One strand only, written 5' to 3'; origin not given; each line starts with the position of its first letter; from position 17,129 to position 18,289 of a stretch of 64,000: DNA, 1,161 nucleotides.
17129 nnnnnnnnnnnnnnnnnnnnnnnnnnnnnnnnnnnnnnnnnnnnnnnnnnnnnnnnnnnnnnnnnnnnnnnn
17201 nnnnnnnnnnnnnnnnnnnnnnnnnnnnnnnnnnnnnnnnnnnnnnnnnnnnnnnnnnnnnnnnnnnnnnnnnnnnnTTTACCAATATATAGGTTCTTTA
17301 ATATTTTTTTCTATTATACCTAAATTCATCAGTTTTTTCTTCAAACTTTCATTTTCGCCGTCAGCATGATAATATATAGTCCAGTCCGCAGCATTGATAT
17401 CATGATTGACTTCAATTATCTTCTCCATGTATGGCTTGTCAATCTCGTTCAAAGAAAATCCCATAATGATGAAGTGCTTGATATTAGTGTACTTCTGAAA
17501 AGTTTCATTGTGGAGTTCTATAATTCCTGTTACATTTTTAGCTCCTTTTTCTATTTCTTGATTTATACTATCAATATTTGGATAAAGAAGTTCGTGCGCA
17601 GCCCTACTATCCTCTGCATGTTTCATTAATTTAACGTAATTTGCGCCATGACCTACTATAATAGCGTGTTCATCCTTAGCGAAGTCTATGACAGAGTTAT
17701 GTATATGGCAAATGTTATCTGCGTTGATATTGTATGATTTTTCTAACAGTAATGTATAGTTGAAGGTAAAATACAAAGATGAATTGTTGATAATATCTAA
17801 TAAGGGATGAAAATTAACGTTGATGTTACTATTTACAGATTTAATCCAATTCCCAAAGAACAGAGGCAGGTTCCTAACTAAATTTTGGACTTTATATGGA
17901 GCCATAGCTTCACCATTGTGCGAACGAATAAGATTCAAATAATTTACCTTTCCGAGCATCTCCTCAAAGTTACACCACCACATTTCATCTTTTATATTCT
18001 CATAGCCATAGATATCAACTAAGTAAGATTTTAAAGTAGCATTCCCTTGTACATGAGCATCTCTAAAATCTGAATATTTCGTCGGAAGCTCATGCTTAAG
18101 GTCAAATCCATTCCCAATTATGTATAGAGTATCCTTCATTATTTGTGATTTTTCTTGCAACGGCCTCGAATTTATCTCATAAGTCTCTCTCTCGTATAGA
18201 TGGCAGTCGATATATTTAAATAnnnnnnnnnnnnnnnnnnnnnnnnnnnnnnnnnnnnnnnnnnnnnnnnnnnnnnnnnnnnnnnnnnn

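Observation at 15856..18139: AbiH gene translationally coupled to a leucine-rich-repeat/DEDDh exonuclease fusion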

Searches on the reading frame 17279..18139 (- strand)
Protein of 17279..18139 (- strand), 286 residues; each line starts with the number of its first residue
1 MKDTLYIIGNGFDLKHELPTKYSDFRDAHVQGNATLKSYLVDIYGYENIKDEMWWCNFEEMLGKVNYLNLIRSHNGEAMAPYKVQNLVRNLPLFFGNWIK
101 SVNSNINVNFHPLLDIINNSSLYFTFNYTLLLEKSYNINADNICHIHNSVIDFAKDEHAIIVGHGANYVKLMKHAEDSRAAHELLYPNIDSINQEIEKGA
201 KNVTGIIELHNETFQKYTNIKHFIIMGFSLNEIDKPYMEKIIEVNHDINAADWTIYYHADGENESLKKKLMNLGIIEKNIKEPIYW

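Call 3: search_protein_families(library=pfam, proteins=[window:17279-18139:-], max_evalue=0.01)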
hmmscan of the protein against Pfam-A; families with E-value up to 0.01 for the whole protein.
window:17279-18139:- (286 aa): 1 family
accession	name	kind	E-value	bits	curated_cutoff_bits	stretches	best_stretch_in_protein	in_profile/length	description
PF14253.11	AbiH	-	3e-41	142.7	30.9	1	5-257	1-260/260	Bacteriophage abortive infection AbiH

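Call 4: search_protein_families(library=padloc, proteins=[window:17279-18139:-], max_evalue=0.01)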
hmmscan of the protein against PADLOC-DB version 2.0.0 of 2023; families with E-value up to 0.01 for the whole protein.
window:17279-18139:- (286 aa): 1 family
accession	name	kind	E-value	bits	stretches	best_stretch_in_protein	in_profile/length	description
PDLC02345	AbiH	-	3.4e-15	54.4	2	4-35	2-33/343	AbiH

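Call 14: find_homologous_proteins(query=window:17279-18139:-)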
Query window:17279-18139:- (286 aa): 147 proteins with E <= 0.001 among 610 candidates; the best 120 are listed.
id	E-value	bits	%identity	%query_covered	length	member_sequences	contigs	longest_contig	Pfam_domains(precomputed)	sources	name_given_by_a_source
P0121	2.5e-190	649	100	100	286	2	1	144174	PF14253.12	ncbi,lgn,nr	ncbi:MAG: bacteriophage abortive infection AbiH family protein [Paludibacteraceae bacterium]|nr:bact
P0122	2.6e-150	518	82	100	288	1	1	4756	PF14253.12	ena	-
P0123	1.5e-89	318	56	100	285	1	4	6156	PF14253.12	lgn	-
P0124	2.6e-89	317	56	100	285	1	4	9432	PF14253.12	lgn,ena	-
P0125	3.8e-89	317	55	100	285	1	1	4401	PF14253.12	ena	-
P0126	4.5e-89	317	56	100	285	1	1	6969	PF14253.12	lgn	-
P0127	4.6e-89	317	55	100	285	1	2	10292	PF14253.12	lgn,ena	-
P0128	8.1e-89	316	55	100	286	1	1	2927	PF14253.12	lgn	-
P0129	2.3e-84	301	51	100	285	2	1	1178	PF14253.12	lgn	-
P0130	1.4e-78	282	50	100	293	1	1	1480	PF14253.12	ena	-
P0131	1.2e-76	276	49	97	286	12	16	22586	PF14253.12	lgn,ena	-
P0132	2.0e-76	275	49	100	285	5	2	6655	PF14253.12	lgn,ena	-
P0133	1.8e-74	269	46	100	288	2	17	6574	PF14253.12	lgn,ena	-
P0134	4.3e-74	267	49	98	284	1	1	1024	PF14253.12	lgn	-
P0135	5.3e-74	267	49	98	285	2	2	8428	PF14253.12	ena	-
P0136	2.5e-73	265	47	100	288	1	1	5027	PF14253.12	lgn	-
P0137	4.9e-73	264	50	98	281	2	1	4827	PF14253.12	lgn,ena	-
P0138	1.1e-72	263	48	100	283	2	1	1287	PF14253.12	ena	-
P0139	1.1e-72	263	48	100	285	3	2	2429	PF14253.12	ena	-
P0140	1.4e-72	262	47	100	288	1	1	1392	PF14253.12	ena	-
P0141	5.9e-72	260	47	100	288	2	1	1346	PF14253.12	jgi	jgi:hypothetical protein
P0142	8.6e-72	260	48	98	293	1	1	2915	PF14253.12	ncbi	-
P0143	1.6e-71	259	47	97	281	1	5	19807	PF14253.12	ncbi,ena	-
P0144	2.3e-71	259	46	100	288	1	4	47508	PF14253.12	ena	-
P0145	2.9e-71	258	48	98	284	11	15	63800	PF14253.12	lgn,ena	-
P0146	3.6e-71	258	49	98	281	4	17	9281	PF14253.12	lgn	-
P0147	1.1e-70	256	47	98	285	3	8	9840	PF14253.12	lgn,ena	-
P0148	1.5e-70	256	47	98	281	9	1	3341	PF14253.12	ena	-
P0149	2.1e-70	255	47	98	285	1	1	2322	PF14253.12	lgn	-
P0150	3.9e-70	254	47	98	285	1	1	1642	PF14253.12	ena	-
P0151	9.0e-70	253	46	98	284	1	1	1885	PF14253.12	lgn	-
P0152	1.2e-69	253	47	98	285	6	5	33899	PF14253.12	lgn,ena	-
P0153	1.3e-69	253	46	100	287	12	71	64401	PF14253.12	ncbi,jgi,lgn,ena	jgi:hypothetical protein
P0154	3.7e-69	251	47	98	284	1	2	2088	PF14253.12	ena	-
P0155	3.9e-69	251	48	98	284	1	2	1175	PF14253.12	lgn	-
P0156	4.2e-69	251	47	98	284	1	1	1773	PF14253.12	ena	-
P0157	1.4e-68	249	47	98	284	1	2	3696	PF14253.12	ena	-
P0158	1.4e-68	249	46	98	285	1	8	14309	PF14253.12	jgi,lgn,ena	-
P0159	1.7e-68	249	47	100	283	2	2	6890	PF14253.12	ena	-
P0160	5.0e-68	248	46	98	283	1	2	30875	PF14253.12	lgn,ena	-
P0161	7.3e-68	247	45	98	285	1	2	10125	PF14253.12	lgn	-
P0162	1.5e-67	246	45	98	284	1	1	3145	PF14253.12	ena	-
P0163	1.8e-67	246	47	98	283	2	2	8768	PF14253.12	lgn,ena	-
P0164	5.3e-67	244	46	100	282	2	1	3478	PF14253.12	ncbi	-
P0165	6.7e-67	244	47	96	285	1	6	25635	PF14253.12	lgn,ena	-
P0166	1.1e-66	243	45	98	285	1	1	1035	PF14253.12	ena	-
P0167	1.2e-66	243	47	98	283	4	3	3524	PF14253.12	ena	-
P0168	1.3e-66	243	47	98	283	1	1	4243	PF14253.12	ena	-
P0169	1.3e-66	243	46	100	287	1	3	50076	PF14253.12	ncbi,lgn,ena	-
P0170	1.7e-66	243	47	100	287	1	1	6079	PF14253.12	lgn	-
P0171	1.7e-66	243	45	98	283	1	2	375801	PF14253.12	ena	-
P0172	3.1e-66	242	46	98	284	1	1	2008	PF14253.12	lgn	-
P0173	3.2e-66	242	46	100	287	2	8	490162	PF14253.12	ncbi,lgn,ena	-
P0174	5.4e-66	241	46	100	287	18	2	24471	PF14253.12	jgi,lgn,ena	-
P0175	5.9e-66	241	47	98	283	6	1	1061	PF14253.12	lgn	-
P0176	6.6e-66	241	47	98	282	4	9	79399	PF14253.12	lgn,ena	-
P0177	1.4e-65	240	44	100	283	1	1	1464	PF14253.12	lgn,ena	-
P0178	1.5e-65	239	46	98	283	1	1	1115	PF14253.12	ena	-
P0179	1.7e-65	239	44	100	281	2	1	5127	PF14253.12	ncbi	-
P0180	4.1e-65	238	46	96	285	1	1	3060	PF14253.12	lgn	-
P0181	1.1e-64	237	45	100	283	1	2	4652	PF14253.12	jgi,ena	-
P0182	1.2e-64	236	45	100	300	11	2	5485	PF14253.12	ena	-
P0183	1.5e-64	236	44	100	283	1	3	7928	PF14253.12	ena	-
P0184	2.6e-64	235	43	100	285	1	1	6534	PF14253.12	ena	-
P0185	6.0e-64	234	46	98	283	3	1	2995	PF14253.12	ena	-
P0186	7.1e-64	234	45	98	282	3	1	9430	PF14253.12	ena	-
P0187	9.8e-64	233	46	100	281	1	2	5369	PF14253.12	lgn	-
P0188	1.3e-63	233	44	100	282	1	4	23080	PF14253.12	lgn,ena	-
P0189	1.4e-63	233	44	100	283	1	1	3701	PF14253.12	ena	-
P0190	2.6e-63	232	47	98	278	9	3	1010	PF13289.13,PF14253.12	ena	-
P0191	4.2e-63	231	45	100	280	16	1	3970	PF14253.12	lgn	-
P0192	4.3e-63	231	46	100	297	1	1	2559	PF14253.12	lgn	-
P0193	5.2e-63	231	43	100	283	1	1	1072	PF14253.12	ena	-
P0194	7.1e-63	231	47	98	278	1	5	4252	PF13289.13,PF14253.12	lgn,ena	-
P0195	7.4e-63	231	46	100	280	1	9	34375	PF14253.12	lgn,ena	-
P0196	8.4e-63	230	45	96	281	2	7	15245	PF14253.12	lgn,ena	-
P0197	2.5e-62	229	45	100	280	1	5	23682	PF14253.12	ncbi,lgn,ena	-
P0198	5.1e-62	228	45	100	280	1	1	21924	PF14253.12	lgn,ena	-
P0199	5.9e-62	228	44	100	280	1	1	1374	PF14253.12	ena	-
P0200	1.4e-61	226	44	100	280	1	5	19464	PF14253.12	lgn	-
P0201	2.5e-61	226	44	100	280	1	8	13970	PF14253.12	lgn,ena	-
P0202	3.6e-61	225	42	100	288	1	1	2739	PF14253.12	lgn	-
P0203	5.2e-61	225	44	100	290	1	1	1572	PF14253.12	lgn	-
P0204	8.3e-61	224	45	100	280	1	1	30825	PF14253.12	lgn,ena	-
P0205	9.2e-61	224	44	100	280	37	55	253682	PF14253.12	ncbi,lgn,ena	-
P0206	1.0e-60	224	44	100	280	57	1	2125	PF14253.12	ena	-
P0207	1.5e-60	223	42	96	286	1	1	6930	PF14253.12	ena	-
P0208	4.9e-60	221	44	100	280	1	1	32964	PF14253.12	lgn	-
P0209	1.1e-59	220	56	69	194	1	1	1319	PF14253.12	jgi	jgi:hypothetical protein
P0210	1.3e-59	220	44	98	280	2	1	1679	PF14253.12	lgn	-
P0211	2.8e-59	219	44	100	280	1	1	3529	PF14253.12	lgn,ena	-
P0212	5.6e-59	218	43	100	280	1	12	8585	PF14253.12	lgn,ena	-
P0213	5.7e-59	218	43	100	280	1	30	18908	PF14253.12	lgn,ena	-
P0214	9.1e-58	214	42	100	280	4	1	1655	PF14253.12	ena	-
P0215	1.7e-52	197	43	82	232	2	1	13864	PF14253.12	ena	-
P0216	8.9e-40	155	50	58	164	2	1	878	PF14253.12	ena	-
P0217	4.0e-36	143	49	60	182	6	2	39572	PF14253.12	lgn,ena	-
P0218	5.6e-36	142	48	53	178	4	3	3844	PF14253.12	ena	-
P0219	4.3e-25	107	32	97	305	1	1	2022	PF14253.12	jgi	jgi:hypothetical protein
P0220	3.2e-21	94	28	97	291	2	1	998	PF14253.12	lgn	-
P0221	9.6e-21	92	29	95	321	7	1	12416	PF14253.12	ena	-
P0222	3.4e-19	87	31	97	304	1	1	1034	PF14253.12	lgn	-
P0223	7.0e-19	86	28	92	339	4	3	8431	PF14253.12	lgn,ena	-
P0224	7.3e-19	86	33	83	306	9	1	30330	PF14253.12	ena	-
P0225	9.0e-19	86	32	88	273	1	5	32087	PF14253.12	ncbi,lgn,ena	-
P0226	9.3e-19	86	30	93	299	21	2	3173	PF14253.12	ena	-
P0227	1.1e-18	86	28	93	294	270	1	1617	PF14253.12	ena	-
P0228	2.8e-18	84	26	97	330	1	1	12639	PF14253.12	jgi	jgi:hypothetical protein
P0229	4.8e-18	84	27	98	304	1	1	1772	PF14253.12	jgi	jgi:hypothetical protein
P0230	5.1e-18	83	32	83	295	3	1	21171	PF14253.12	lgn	-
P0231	8.6e-18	83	31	83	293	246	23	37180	PF14253.12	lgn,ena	-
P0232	1.2e-17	82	31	83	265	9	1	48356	PF14253.12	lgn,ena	-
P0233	1.5e-17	82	30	84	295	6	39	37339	PF14253.12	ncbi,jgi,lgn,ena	-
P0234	2.1e-17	81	30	83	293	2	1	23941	PF14253.12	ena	-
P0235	5.0e-17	80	28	97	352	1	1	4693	PF14253.12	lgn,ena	-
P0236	7.1e-17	80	29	93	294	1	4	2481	PF14253.12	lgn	-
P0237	1.1e-16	79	29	95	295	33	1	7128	PF14253.12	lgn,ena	-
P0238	1.5e-16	79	29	91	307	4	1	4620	PF14253.12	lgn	-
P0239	2.1e-16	78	27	98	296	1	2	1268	PF14253.12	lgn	-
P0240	2.7e-16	78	28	97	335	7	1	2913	PF14253.12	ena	-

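Call 15: find_encoding_contigs(protein=P0122, flank=6000, max_places=6)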
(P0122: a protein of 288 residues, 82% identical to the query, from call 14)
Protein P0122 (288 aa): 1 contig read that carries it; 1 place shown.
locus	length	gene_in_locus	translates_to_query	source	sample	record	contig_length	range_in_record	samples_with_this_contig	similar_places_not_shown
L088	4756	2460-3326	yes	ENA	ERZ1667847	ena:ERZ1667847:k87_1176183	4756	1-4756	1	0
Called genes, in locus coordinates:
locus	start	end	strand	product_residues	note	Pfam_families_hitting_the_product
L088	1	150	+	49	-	?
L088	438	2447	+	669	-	-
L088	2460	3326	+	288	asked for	PF14253:AbiH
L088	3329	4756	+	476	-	?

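Call 16: find_encoding_contigs(protein=P0124, flank=6000, max_places=6)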
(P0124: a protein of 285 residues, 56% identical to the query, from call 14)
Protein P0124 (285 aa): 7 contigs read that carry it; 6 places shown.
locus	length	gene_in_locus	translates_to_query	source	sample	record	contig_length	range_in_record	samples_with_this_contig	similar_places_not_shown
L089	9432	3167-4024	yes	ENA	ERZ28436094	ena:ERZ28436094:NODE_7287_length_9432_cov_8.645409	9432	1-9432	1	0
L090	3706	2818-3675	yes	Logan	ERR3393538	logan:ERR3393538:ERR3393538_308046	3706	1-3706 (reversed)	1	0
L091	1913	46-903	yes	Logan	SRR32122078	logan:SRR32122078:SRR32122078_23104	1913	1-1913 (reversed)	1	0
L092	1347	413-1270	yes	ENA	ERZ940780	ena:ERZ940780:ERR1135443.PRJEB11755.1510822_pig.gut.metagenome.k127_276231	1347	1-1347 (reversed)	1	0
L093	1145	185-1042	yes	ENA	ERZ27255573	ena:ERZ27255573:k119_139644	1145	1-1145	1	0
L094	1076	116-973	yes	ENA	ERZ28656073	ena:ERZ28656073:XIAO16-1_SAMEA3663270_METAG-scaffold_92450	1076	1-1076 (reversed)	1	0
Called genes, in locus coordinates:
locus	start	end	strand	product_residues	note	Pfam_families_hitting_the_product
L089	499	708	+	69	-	-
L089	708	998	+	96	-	-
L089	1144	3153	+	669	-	-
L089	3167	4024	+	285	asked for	PF14253:AbiH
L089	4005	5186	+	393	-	-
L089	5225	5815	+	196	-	-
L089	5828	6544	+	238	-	-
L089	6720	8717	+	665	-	PF13306:LRR_5, PF13855:LRR_8 (faint), PF13306:LRR_5, PF00929:RNase_T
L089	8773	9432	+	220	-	?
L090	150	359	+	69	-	-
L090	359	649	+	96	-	-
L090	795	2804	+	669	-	-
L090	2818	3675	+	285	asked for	PF14253:AbiH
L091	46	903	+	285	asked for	PF14253:AbiH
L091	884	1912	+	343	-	?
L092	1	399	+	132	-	?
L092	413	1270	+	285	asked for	PF14253:AbiH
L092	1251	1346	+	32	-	?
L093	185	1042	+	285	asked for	PF14253:AbiH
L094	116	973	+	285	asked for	PF14253:AbiH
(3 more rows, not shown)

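Call 17: find_encoding_contigs(protein=P0144, flank=6000, max_places=6)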
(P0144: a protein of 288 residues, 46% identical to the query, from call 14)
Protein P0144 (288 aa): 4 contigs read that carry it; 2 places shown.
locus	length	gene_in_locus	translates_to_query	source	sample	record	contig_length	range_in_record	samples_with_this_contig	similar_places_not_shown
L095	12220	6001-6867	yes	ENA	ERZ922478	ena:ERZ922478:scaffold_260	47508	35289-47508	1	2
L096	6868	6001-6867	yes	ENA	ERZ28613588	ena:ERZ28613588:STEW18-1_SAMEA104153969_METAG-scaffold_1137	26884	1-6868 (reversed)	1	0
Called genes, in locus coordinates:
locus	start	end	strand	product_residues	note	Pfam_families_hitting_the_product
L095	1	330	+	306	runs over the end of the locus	PF00389:2-Hacid_dh, PF02826:2-Hacid_dh_C, PF03446:NAD_binding_2 (weak)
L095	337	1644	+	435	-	PF13585:CHU_C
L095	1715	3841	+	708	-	PF01432:Peptidase_M3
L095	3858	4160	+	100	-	-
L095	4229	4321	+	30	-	-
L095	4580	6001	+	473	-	PF13650:Asp_protease_2, PF13975:gag-asp_proteas, PF07719:TPR_2 (faint), PF13431:TPR_17 (faint), PF14559:TPR_19 (faint), PF13428:TPR_14 (faint)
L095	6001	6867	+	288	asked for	PF14253:AbiH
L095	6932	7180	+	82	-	-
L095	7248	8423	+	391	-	PF13306:LRR_5, PF00929:RNase_T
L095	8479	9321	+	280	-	PF21033:RMD1-3 (faint), PF00515:TPR_1 (faint), PF07719:TPR_2 (faint), PF13181:TPR_8 (faint), PF13371:TPR_9 (faint), PF13424:TPR_12 (faint), PF13432:TPR_16 (weak), PF14559:TPR_19 (weak), +3 more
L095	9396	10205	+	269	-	-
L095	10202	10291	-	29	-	-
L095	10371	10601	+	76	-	-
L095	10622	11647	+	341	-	PF00022:Actin (faint), PF06723:MreB_Mbl, PF00012:HSP70, PF11104:PilM_2 (faint), PF14450:FtsA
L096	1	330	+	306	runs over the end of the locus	PF00389:2-Hacid_dh, PF02826:2-Hacid_dh_C, PF03446:NAD_binding_2 (weak)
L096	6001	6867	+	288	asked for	PF14253:AbiH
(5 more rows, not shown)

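Call 29: search_protein_families(library=ncbifam, proteins=[window:17279-18139:-], max_evalue=0.01)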
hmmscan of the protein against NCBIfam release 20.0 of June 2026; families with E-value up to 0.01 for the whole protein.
window:17279-18139:- (286 aa): 0 families

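Call 30: search_protein_families(library=phrogs, proteins=[window:17279-18139:-], max_evalue=0.01)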
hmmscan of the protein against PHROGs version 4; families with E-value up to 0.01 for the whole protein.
window:17279-18139:- (286 aa): 2 families
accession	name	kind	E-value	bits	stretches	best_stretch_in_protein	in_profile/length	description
phrog_19951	-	unknown function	2.3e-29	103.6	1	5-284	3-285/288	-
phrog_26443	-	unknown function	0.00014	22.1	1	3-154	6-163/373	-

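Call 31: find_encoding_contigs(protein=P0153, flank=6000, max_places=8)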
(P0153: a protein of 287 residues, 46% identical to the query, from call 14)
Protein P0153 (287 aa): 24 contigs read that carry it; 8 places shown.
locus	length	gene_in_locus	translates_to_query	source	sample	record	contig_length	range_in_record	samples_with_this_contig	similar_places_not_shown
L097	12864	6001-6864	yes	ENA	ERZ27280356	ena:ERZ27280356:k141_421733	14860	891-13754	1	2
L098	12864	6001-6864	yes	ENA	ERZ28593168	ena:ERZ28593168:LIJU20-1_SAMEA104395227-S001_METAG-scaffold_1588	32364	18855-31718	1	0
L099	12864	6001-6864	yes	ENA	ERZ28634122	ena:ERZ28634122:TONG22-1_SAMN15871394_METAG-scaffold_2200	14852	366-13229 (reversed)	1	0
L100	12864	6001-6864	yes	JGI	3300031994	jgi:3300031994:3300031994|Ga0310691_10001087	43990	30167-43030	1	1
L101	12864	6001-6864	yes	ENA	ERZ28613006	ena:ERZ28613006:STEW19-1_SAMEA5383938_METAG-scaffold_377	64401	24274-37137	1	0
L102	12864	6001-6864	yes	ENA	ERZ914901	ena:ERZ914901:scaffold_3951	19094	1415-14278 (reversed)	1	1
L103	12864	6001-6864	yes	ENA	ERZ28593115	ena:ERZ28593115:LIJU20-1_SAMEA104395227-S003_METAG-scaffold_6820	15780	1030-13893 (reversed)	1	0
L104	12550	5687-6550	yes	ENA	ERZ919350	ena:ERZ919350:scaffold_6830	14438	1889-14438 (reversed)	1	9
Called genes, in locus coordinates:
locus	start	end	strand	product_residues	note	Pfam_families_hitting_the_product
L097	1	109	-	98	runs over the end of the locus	PF12728:HTH_17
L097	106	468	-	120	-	PF12728:HTH_17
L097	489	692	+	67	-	-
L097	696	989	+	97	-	PF13443:HTH_26, PF01381:HTH_3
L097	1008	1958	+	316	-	PF13240:Zn_Ribbon_1 (weak), PF13248:Zn_ribbon_3 (weak), PF24460:DUF7575 (faint)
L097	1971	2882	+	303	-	-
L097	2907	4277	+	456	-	PF13240:Zn_Ribbon_1 (weak), PF13248:Zn_ribbon_3 (weak), PF24460:DUF7575 (weak)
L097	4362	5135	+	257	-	PF08867:FRG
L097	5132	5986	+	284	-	PF13306:LRR_5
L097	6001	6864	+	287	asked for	PF14253:AbiH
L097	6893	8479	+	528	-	-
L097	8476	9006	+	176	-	PF18143:HAD_SAK_2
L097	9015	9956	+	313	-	-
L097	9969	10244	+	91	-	-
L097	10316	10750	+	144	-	-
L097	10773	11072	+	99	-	-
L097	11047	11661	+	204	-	PF13353:Fer4_12, PF04055:Radical_SAM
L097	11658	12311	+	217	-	-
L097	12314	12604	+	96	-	-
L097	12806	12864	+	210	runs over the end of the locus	PF02698:DUF218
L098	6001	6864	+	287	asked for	PF14253:AbiH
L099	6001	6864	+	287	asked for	PF14253:AbiH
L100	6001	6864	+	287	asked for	PF14253:AbiH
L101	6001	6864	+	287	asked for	PF14253:AbiH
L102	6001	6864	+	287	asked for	PF14253:AbiH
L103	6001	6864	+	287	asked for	PF14253:AbiH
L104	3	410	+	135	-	?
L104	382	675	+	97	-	PF13443:HTH_26, PF01381:HTH_3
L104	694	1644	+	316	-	PF13240:Zn_Ribbon_1 (weak), PF13248:Zn_ribbon_3 (weak), PF24460:DUF7575 (faint)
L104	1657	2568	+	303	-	-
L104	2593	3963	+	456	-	PF13240:Zn_Ribbon_1 (weak), PF13248:Zn_ribbon_3 (weak), PF24460:DUF7575 (weak)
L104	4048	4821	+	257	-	PF08867:FRG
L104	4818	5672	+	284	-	PF13306:LRR_5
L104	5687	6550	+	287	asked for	PF14253:AbiH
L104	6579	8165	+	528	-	-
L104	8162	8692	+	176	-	PF18143:HAD_SAK_2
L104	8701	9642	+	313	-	-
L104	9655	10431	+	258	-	-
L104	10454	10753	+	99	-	-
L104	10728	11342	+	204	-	PF13353:Fer4_12, PF04055:Radical_SAM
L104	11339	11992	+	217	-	-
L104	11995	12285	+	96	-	-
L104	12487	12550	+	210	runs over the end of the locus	PF02698:DUF218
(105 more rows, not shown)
